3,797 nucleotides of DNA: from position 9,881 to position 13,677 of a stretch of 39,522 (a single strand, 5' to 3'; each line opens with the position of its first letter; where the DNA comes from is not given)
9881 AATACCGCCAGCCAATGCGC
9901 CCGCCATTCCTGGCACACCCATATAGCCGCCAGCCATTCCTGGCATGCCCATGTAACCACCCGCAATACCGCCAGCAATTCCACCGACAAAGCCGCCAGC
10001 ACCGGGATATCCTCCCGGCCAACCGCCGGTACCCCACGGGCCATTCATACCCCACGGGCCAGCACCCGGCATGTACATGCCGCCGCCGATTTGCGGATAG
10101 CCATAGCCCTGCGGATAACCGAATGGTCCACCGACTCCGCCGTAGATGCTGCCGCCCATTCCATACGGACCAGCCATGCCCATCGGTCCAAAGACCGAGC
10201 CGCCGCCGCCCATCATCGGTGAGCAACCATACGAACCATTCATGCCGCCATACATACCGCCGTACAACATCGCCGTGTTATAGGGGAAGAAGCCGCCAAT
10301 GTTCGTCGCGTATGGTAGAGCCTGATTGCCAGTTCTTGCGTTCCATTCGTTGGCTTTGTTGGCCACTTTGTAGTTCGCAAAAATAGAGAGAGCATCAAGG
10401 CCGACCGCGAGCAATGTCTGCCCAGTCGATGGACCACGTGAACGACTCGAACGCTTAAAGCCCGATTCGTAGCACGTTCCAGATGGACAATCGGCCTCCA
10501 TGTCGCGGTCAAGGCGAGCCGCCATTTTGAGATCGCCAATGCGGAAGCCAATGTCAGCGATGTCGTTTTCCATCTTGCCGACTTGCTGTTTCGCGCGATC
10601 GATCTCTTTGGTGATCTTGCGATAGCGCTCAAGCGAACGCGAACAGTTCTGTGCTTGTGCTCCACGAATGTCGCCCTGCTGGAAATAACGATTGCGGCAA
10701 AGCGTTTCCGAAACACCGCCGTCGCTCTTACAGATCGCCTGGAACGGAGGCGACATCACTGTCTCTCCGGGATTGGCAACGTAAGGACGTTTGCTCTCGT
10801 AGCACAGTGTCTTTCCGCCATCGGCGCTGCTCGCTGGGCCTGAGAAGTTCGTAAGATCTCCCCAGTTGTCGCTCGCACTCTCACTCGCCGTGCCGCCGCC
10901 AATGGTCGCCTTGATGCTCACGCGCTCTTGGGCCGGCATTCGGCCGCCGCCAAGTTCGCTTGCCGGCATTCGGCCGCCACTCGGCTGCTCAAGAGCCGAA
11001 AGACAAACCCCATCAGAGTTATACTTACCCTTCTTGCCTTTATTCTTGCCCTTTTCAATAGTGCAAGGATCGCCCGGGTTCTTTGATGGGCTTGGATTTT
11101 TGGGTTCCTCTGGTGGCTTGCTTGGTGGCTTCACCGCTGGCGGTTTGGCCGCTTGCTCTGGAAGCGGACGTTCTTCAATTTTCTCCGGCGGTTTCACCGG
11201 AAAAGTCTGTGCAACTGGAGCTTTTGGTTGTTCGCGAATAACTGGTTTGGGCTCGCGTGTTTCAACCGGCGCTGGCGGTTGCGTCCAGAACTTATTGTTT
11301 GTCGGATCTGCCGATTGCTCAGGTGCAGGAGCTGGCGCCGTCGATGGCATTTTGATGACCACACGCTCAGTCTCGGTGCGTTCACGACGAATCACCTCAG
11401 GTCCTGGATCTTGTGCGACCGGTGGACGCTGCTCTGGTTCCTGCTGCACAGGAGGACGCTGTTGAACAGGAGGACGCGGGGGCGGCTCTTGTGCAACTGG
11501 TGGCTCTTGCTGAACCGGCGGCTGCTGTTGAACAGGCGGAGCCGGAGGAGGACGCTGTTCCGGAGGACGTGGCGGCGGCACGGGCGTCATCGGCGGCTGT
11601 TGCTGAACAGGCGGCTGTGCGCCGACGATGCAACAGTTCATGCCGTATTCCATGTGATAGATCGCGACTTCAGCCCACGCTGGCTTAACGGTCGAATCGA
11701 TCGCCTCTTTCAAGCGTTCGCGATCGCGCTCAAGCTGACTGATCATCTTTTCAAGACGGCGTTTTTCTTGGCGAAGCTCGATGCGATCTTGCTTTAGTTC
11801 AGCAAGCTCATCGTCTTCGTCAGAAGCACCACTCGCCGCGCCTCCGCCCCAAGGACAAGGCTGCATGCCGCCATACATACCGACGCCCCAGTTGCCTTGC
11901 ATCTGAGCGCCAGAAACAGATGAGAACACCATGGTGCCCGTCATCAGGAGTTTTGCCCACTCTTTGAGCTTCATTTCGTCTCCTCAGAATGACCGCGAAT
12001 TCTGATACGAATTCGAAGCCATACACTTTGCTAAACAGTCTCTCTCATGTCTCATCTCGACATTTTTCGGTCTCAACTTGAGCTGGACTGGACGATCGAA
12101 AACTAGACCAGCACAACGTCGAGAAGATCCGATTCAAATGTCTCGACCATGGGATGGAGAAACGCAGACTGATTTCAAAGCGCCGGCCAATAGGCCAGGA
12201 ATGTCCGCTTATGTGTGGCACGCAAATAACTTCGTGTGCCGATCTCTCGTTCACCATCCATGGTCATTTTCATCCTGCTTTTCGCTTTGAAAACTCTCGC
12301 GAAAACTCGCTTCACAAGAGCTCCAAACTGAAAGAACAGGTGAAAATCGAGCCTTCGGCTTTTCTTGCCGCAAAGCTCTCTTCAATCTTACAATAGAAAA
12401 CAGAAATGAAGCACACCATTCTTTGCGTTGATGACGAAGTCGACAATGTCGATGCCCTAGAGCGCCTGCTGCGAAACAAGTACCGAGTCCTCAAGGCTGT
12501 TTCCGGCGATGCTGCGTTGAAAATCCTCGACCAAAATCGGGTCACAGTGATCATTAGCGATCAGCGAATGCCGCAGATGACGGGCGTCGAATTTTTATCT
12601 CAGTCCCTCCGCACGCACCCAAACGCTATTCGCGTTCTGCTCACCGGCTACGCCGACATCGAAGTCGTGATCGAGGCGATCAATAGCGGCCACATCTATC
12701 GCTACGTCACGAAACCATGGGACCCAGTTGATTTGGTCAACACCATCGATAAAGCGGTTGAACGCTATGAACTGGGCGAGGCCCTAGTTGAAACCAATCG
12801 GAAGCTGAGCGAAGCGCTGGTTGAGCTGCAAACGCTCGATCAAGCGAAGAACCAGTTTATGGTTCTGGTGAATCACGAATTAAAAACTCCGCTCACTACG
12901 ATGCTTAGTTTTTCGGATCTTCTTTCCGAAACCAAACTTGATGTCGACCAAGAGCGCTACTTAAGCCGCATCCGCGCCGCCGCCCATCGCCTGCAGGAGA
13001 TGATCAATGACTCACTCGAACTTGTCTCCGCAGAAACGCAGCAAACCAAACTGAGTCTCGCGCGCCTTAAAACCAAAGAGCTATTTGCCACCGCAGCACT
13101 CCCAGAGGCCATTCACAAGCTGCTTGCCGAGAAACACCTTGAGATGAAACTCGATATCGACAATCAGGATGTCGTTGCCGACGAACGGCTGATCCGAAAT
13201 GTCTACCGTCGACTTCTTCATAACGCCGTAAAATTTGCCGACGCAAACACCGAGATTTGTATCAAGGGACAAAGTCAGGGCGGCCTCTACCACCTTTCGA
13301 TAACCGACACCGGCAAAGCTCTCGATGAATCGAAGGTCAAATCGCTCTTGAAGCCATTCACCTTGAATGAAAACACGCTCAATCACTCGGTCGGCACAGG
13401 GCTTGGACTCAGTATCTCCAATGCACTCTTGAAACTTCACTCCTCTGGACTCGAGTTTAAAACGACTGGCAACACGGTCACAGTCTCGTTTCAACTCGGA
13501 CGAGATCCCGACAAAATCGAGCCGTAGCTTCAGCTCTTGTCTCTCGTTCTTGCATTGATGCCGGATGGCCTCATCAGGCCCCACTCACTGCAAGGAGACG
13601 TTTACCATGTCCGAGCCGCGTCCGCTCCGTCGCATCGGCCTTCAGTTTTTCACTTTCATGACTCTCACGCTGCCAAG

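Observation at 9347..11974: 875-aa secreted protein with a ~235-residue uncharged Gly/Met/Tyr-rich region built partly on 72-nt tandem repeats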

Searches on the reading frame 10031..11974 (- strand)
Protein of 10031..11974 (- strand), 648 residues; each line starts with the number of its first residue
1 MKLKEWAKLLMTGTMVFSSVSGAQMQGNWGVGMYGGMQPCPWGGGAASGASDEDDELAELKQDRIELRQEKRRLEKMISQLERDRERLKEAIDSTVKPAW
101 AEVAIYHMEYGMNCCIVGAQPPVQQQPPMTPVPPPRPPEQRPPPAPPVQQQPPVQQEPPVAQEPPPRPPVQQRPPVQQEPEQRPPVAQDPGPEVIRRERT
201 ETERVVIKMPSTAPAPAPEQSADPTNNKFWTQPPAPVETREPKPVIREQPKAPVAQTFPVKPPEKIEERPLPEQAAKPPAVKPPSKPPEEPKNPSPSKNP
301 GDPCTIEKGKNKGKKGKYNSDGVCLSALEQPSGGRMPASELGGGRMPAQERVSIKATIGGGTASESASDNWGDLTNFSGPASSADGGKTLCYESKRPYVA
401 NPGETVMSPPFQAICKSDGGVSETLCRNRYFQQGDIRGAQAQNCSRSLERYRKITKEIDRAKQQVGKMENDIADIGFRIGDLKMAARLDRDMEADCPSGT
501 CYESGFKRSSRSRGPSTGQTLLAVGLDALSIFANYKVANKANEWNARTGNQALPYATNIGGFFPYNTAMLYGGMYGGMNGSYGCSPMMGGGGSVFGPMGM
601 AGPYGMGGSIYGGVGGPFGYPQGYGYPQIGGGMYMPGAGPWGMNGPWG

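Call 22: find_homologous_proteins(query=A3, max_evalue=0.001)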
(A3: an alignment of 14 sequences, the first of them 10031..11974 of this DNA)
Query A3 (14 sequences) (648 aa, profile of the alignment): 4 proteins with E <= 0.001 among 8000 candidates.
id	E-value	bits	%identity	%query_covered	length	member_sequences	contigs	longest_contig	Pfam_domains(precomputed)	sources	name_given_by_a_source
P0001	2.2e-134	467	42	100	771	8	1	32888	-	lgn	-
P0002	1.3e-117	412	46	19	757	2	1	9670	-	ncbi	-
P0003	5.9e-117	410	51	50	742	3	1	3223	-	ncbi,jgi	jgi:hypothetical protein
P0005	5.3e-7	48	21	26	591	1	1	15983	-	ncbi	ncbi:MAG: hypothetical protein ACXVA9_00170 [Bdellovibrionales bacterium]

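Call 49: search_protein_representatives(alignment_id=A4)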
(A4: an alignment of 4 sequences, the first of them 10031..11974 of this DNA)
Query: 4 sequences, 499 profile positions. Proteins with E-value up to 0.001 (for the whole library): 330; up to 1e-10: 222; up to 1e-30: 78. The best 150 are listed.
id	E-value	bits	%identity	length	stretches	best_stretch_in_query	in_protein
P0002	2.4e-197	673.3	-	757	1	29-499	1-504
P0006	5.8e-194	662.1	-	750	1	1-499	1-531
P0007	4.5e-138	477.8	-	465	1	1-424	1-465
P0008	5.7e-94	332.3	-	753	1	1-499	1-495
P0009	2.5e-89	317.0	-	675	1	1-499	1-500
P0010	6.1e-79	282.7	-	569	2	227-494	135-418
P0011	3.8e-78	280.1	-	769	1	12-499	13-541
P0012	2.6e-73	264.2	-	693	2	176-499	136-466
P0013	2.3e-68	247.8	-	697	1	21-498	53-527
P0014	7.5e-67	242.9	-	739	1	10-499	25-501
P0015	5.3e-66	240.1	-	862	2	25-499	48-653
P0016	1.4e-64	235.4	-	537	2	231-490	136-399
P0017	7.3e-64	233.0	-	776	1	21-496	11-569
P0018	8.2e-64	232.8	-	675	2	230-499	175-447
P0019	4.6e-58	213.9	-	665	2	238-494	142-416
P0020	3.0e-54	201.3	-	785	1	1-495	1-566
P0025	7.9e-48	180.1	-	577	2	239-496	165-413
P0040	1.6e-41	159.4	-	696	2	263-499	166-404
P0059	3.8e-34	135.0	-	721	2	252-499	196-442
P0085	1.4e-30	123.2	-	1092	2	153-498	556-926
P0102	7.8e-27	110.9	-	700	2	233-499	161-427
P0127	2.1e-22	96.3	-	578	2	257-498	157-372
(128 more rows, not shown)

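Call 57: list_cluster_members(proteins=[P0008, P0011, P0014, P0020, P0025, P0040, P0059, P0085, P0102, P0127])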
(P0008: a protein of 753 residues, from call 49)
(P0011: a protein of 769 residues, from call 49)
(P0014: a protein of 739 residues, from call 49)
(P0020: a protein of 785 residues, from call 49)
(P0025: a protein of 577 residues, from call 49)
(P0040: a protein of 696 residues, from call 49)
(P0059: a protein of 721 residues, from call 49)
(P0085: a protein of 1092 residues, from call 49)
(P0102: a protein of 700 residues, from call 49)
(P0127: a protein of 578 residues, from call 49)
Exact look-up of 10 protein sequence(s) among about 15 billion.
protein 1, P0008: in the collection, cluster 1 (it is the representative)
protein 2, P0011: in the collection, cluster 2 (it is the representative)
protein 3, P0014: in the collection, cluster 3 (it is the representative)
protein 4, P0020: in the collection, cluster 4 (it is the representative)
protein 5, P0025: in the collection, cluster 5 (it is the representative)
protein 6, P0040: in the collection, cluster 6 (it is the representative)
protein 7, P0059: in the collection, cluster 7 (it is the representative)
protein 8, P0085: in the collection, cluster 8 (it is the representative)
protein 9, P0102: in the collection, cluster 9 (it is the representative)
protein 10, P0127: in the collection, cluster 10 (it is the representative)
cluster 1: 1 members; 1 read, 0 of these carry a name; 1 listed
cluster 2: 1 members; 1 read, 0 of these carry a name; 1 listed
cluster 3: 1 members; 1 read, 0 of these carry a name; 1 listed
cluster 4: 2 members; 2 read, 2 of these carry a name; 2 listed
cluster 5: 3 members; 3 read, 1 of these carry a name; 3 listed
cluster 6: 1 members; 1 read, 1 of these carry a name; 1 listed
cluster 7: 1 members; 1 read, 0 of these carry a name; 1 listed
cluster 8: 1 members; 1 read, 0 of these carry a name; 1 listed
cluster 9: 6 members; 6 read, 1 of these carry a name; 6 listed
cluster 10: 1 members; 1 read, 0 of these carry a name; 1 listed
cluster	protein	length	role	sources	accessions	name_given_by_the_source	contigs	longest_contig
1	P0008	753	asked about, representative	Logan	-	-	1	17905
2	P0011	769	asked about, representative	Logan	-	-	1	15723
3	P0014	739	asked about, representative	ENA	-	-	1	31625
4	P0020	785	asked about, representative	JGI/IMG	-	hypothetical protein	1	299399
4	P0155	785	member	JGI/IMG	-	hypothetical protein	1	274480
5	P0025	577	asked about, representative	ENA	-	-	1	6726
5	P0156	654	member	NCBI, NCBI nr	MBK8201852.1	MAG: hypothetical protein IPK68_05890 [Bdellovibrionales bacterium] | hypothetical protein [Bdellovibrionales bacterium]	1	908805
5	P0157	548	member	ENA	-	-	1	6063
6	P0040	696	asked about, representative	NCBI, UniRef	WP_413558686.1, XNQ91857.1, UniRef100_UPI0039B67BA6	hypothetical protein [Bdellovibrio sp. HCB209] | hypothetical protein n=1 Tax=Bdellovibrio sp. HCB209 TaxID=3394354 RepID=UPI0039B67BA6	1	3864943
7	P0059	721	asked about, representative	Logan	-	-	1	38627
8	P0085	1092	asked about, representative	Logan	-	-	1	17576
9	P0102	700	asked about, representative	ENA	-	-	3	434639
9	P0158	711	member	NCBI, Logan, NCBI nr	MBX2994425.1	MAG: hypothetical protein KF681_06375 [Bdellovibrionaceae bacterium] | hypothetical protein [Pseudobdellovibrionaceae bacterium]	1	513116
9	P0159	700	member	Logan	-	-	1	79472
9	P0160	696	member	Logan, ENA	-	-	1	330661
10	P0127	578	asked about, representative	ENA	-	-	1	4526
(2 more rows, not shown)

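Call 62: find_related_loci(query=A7, collection=genome_contigs, flank=8000)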
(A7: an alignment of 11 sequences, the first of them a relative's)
Query A7 (696 aa) in genome_contigs; peptide patterns used: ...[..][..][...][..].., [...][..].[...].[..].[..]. (x = any residue, [..] = any of these).
172 stretches matched a pattern; 64 encode a relative of the query (tblastn E <= 1e-3); 63 distinct loci.
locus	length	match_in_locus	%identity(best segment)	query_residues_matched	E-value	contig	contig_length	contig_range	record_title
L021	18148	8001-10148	56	1-684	0e+0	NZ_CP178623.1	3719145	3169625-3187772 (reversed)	Bdellovibrio sp. HCB274 chromosome, complete genome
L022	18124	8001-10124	56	1-671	0e+0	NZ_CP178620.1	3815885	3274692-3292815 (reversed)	Bdellovibrio sp. HCB290 chromosome, complete genome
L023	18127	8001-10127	56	1-684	9e-177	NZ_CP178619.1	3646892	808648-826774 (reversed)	Bdellovibrio sp. HCB288 chromosome, complete genome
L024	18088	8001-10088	100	1-696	0e+0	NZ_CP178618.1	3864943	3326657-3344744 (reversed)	Bdellovibrio sp. HCB209 chromosome, complete genome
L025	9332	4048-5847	48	1-637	2e-126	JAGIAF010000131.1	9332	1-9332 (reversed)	MAG: Bdellovibrio sp. isolate BIN15 scaffold131_cov0, whole genome shotgun sequence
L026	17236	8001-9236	50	1-408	2e-113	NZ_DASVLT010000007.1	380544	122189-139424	MAG: Bdellovibrio sp. isolate SMAG_U3081 k141_341819, whole genome shotgun sequence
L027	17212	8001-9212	47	1-409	1e-97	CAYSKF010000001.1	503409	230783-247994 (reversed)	MAG TPA_asm: uncultured Bdellovibrio sp. isolate SRP220891_co1_346 genome assembly, contig: NODE_9_length_503409_cov_17.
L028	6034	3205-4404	47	1-408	9e-96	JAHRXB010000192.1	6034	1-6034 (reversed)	MAG: Bdellovibrio sp. isolate DR_7_2.37 k141_97066, whole genome shotgun sequence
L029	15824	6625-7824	47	1-408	4e-93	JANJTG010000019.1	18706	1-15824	MAG: Bdellovibrio sp. isolate RX1_metabat.bin.37 RX1_k141_913231, whole genome shotgun sequence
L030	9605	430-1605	46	1-400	1e-92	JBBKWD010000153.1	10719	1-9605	MAG: Bdellovibrio sp. isolate metabat_bins.319 k119_1891571, whole genome shotgun sequence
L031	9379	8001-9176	49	1-398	3e-91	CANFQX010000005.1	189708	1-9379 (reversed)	MAG: Bdellovibrionaceae bacterium isolate Jr-16oct17-292 genome assembly, contig: Jr-16oct17-C112, whole genome shotgun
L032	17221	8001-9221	45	1-408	5e-88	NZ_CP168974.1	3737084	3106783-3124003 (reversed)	Bdellovibrio bacteriovorus strain s4 chromosome, complete genome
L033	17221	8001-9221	45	1-408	6e-88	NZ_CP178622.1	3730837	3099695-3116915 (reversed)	Bdellovibrio sp. HCB117 chromosome, complete genome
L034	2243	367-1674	43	1-439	1e-91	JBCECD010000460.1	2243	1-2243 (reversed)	MAG: Bdellovibrio sp. isolate bin16__SEP_COME_DAS NODE_83750_length_2243_cov_3.975320, whole genome shotgun sequence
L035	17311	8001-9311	42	5-441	3e-85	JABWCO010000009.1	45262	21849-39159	MAG: Bdellovibrio sp. isolate MAG_58 scaffold_655, whole genome shotgun sequence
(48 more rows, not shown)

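Call 84: search_protein_families(library=pfam, proteins=[L032:10285-11472:+, L032:11461-12330:-, L032:12340-12888:-, L032:12913-13635:-, L032:13632-14009:-, L032:14373-14636:-], max_evalue=0.05)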
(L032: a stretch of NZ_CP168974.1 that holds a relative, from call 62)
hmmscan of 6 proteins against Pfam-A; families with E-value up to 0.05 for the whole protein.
L032:10285-11472:+ (395 aa): 1 family
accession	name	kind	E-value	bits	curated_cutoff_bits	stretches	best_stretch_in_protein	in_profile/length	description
PF07969.17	Amidohydro_3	-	1.1e-42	147.5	29.7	1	24-339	59-384/472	Amidohydrolase family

L032:11461-12330:- (289 aa): 0 families

L032:12340-12888:- (182 aa): 0 families

L032:12913-13635:- (240 aa): 1 family
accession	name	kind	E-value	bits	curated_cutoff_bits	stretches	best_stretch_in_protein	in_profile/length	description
PF09361.15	Phasin_2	-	0.017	15.7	24.9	1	53-101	20-68/100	Phasin protein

L032:13632-14009:- (125 aa): 0 families

L032:14373-14636:- (87 aa): 0 families

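Call 96: search_solved_structures(query=A3, max_evalue=1)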
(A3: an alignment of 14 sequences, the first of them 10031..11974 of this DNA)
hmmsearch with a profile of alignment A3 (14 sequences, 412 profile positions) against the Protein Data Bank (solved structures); distinct sequences matched with E-value up to 1: 16.
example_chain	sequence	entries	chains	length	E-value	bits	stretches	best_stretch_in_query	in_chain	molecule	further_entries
8tvi_A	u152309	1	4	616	0.049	16.3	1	48-164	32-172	Langya virus attachment glycoprotein G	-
8gi0_F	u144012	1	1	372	0.098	15.3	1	43-104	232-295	Peroxisomal membrane protein PEX14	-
2w6b_A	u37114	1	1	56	0.14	14.8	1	48-95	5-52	RHO GUANINE NUCLEOTIDE EXCHANGE FACTOR 7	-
4zry_B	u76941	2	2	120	0.16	14.6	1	45-93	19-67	Keratin, type II cytoskeletal 1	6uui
2xg7_A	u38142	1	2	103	0.24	14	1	173-253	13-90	BONE MARROW STROMAL ANTIGEN 2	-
3l4f_A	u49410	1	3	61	0.41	13.2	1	52-96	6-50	Rho guanine nucleotide exchange factor 7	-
3tnu_B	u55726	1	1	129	0.47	13.1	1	43-88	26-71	Keratin, type II cytoskeletal 5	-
6snr_A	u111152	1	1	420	0.57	12.8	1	46-105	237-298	Lipid II:glycine glycyltransferase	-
6xy1_A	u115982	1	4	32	0.6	12.7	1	220-247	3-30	4-KE-4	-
5wkq_A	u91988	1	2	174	0.61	12.7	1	196-256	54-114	Invasin IpaB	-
3u0c_A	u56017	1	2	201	0.64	12.6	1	196-256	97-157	Invasin ipaB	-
3nwh_A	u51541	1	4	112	0.67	12.6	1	173-253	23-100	Bone marrow stromal antigen 2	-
10aw_A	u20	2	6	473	0.78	12.3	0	48-92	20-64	50 kDa outer membrane protein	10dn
3mqb_A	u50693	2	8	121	0.78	12.3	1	173-253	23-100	Bone marrow stromal antigen 2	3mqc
3cvf_A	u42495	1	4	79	0.78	12.3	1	215-263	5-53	Homer protein homolog 3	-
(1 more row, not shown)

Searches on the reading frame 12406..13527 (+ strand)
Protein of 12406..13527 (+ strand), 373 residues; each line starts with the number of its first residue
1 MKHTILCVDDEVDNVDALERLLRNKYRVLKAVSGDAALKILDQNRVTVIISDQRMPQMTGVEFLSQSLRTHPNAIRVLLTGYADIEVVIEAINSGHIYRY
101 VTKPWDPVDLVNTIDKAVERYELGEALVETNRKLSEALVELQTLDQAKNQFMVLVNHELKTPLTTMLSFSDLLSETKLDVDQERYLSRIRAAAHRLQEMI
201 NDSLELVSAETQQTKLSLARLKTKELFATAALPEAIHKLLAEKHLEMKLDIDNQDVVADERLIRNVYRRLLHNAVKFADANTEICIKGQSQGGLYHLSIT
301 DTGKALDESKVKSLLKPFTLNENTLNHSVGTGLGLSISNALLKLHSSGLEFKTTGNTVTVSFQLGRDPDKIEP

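Call 25: search_protein_families(library=pfam, proteins=[window:12406-13527:+], max_evalue=0.001)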
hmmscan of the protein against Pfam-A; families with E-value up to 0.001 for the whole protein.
window:12406-13527:+ (373 aa): 3 families
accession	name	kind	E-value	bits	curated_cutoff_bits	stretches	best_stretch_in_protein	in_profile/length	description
PF00072.30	Response_reg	-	6.7e-21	75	30.2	1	5-114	1-110/111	Response regulator receiver domain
PF00512.31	HisKA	-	6e-16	58.7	26.9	1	148-211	2-65/66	His Kinase A (phospho-acceptor) domain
PF02518.31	HATPase_c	-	1.4e-13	51.7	26.4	1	259-364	2-109/111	Histidine kinase-, DNA gyrase B-, and HSP90-like ATPase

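Call 28: search_protein_families(library=ncbifam, proteins=[window:12406-13527:+], max_evalue=0.001)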
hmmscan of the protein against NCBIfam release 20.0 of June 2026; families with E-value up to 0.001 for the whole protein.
window:12406-13527:+ (373 aa): 131 families (the best 25 are shown)
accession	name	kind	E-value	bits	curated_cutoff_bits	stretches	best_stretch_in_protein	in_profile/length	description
NF053512.1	nitric_RR_NosR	exception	3.9e-48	164.5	400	1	5-147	1-144/422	response regulator c-di-GMP phosphodiesterase, NosR family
NF038297.2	hybrid_HK_HrmK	equivalog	7.2e-32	110.8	725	1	117-353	204-443/607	hybrid histidine kinase/response regulator HrmK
TIGR02966.1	phoR_proteo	equivalog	1.1e-31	110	334.2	1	139-353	105-321/333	phosphate regulon sensor histidine kinase PhoR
TIGR02956.1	TMAO_torS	equivalog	1.8e-30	105.8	676.5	1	143-354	459-669/967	TMAO reductase system sensor histidine kinase/response regulator TorS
NF046044.1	PnpS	equivalog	4e-30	105.1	400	1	138-353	160-377/390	two-component system histidine kinase PnpS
NF008312.0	PRK11100.1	equivalog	1.3e-28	100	356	1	124-364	229-472/477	two-component system sensor histidine kinase CreC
NF011874.0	PRK15347.1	equivalog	1.8e-28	99.1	852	2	120-364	369-612/921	two component system sensor kinase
NF008099.0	PRK10841.1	equivalog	6.2e-28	97.1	920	2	134-352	456-675/949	two-component system sensor histidine kinase RcsC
NF008302.0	PRK11091.1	equivalog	7.2e-27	93.9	838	1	131-348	268-486/779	aerobic respiration two-component sensor histidine kinase ArcB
NF033091.0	HK_VanS_ACDEFG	equivalog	1.1e-25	90.4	400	1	118-364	44-292/293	vancomycin resistance histidine kinase VanS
NF041880.1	EPS_EpsF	equivalog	1.7e-25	89.5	900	2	137-355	263-479/492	response regulator EpsF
NF008318.0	PRK11107.1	equivalog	2.1e-25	89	890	2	140-354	285-505/920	two-component sensor histidine kinase BarA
NF033092.0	HK_WalK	equivalog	1.7e-24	86.4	725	1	140-355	364-582/594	cell wall metabolism sensor histidine kinase WalK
NF040691.1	MtrAB_MtrB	equivalog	4.4e-24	85.4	450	1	123-352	246-477/507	MtrAB system histidine kinase MtrB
NF041947.1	LuxQ_Vibrio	equivalog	1.6e-23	82.5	1200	1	125-352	449-681/843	quorum-sensing autoinducer 2 sensor kinase/phosphatase LuxQ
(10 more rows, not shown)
